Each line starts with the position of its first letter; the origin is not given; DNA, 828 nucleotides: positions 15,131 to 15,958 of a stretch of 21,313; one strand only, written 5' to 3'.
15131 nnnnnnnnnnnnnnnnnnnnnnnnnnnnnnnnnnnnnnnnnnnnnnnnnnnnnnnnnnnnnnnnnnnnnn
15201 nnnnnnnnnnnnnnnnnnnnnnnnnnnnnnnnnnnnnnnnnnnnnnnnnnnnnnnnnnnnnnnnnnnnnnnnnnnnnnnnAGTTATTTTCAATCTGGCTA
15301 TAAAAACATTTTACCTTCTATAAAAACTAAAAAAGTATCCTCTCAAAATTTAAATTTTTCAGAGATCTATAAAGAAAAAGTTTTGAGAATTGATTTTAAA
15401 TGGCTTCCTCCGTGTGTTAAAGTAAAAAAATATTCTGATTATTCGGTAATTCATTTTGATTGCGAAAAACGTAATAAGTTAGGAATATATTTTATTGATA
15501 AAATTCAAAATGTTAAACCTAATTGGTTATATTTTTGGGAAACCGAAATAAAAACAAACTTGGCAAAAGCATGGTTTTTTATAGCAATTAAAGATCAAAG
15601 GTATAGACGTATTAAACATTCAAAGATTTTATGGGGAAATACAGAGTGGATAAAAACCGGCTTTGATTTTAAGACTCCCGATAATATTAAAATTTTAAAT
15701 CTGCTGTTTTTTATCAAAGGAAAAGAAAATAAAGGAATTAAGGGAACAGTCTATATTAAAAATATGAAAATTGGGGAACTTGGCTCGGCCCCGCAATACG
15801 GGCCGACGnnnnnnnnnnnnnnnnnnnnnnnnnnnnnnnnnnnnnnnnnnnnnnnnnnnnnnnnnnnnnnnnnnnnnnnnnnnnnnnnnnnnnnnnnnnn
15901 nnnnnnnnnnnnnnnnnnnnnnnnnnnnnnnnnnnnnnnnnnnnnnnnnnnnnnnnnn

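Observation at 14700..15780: Second AT-rich patch embedded in the middle of the GH51-like gene (mosaic ORF)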

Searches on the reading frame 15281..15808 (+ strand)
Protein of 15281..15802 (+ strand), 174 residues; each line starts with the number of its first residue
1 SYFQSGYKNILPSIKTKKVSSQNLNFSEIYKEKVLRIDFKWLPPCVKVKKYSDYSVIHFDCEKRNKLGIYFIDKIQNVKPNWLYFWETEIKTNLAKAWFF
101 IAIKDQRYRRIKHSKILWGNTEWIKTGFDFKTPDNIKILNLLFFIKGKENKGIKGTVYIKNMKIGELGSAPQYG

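Call 27: search_protein_families(library=pfam, proteins=[window:15281-15802:+], max_evalue=1)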
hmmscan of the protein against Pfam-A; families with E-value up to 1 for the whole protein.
window:15281-15802:+ (174 aa): 0 families

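Call 40: predict_structure(alignment_id=A3)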
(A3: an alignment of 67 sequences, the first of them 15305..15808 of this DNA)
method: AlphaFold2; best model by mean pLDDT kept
length: 168 residues; sequences in the alignment: 67
mean_pLDDT: 88.7   pTM: 0.78
mean pLDDT of the five models: 88.7, 88.7, 88.0, 87.8, 87.8
residues with pLDDT >= 90: 124; 70-90: 21; 50-70: 20; < 50: 3
segments of 3 or more residues with pLDDT < 50: 1-3
pLDDT, mean of each block of 10 residues (from residue 1): 52 55 85 93 97 95 85 97 97 95 96 97 95 95 95 96 83
secondary structure, 60 per line:
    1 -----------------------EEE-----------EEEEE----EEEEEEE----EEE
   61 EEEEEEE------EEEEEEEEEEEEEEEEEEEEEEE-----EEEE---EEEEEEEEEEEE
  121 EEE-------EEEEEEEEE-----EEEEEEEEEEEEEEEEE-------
elements in order: E24-26 E38-42 E47-53 E58-67 E74-96 E102-105 E109-123 E131-139 E145-161

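Call 43: fold_search(model_id=the predicted structure, library=pdb)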
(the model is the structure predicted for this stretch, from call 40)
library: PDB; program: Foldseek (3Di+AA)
matches with E <= 10: 1766; with E <= 0.001: 87
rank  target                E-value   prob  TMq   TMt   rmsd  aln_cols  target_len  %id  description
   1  1gui_A                1.3e-05  1.00  0.53  0.56   3.9       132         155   12  CBM4 structure and function (released 2002-09-26)
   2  2y64_A                1.4e-05  1.00  0.53  0.53   4.6       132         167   16  Xylopentaose binding mutated (X-2 L110F) CBM4-2 Carbohydrate Binding Module from a Thermostable Rhodothermus marinus X (released 2012-03-07)
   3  2y6j                  1.5e-05  1.00  0.51  0.51   4.7       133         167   16  X-2 engineered mutated CBM4-2 Carbohydrate Binding Module from a Thermostable Rhodothermus marinus Xylanase (released 2012-03-07)
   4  4d0q                  1.6e-05  1.00  0.54  0.56   6.1       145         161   14  Hyaluronan Binding Module of the Streptococcal Pneumoniae Hyaluronate Lyase (released 2014-08-06)
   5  4bj0_A                1.6e-05  1.00  0.53  0.54  12.6       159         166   16  Xyloglucan binding module (CBM4-2 X2-L110F) in complex with branched xyloses (released 2014-04-23)
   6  3jxs_A                2.2e-05  1.00  0.51  0.52   5.2       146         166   14  Crystal structure of XG34, an evolved xyloglucan binding CBM (released 2009-10-27)
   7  2zew_A                2.5e-05  1.00  0.43  0.48   6.2       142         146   17  Family 16 Cabohydrate Binding Domain Module 1 (released 2008-03-04)
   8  8xmz_A                2.6e-05  1.00  0.52  0.61   5.3       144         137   18  Crystal structure of a novel porphyran-binding carbohydrate binding module (released 2024-01-17)
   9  2zey_A                2.6e-05  1.00  0.43  0.49   4.6       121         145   21  Family 16 carbohydrate binding module (released 2008-03-04)
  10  1k42_MODEL_1_A        2.9e-05  1.00  0.50  0.50   7.9       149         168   16  The Solution Structure of the CBM4-2 Carbohydrate Binding Module from a Thermostable Rhodothermus marinus Xyla (released 2002-05-29)
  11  2zex_A                2.9e-05  1.00  0.43  0.47   7.8       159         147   18  Family 16 carbohydrate binding module (released 2008-03-04)
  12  2zey_B                3.1e-05  1.00  0.46  0.52   4.8       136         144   18  Family 16 carbohydrate binding module (released 2008-03-04)
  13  2zew_B                3.2e-05  1.00  0.43  0.48   4.6       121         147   21  Family 16 Cabohydrate Binding Domain Module 1 (released 2008-03-04)
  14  3oeb_A                3.6e-05  1.00  0.43  0.49   6.2       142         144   17  Crystal structure of the Q121E mutant of C.polysaccharolyticus CBM16-1 bound to mannopentaose (released 2010-08-25)
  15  2y6k_A                4.2e-05  1.00  0.51  0.52   5.2       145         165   14  Xylotetraose bound to X-2 engineered mutated CBM4-2 Carbohydrate Binding Module from a Thermostable Rhodothermus marin (released 2012-03-07)
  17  1gwm_A                6.3e-05  1.00  0.45  0.48   8.1       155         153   10  Carbohydrate binding module family29 complexed with glucohexaose (released 2003-03-20)
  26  4xup_E                9.1e-05  1.00  0.43  0.45   5.7       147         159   14  Structure of the N-terminal CBM22-1-CBM22-2 tandem domain from Paenibacillus barcinonensis Xyn10C (released 2015-06-03)
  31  4xup_C                1.4e-04  1.00  0.44  0.46   5.4       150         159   13  Structure of the N-terminal CBM22-1-CBM22-2 tandem domain from Paenibacillus barcinonensis Xyn10C (released 2015-06-03)
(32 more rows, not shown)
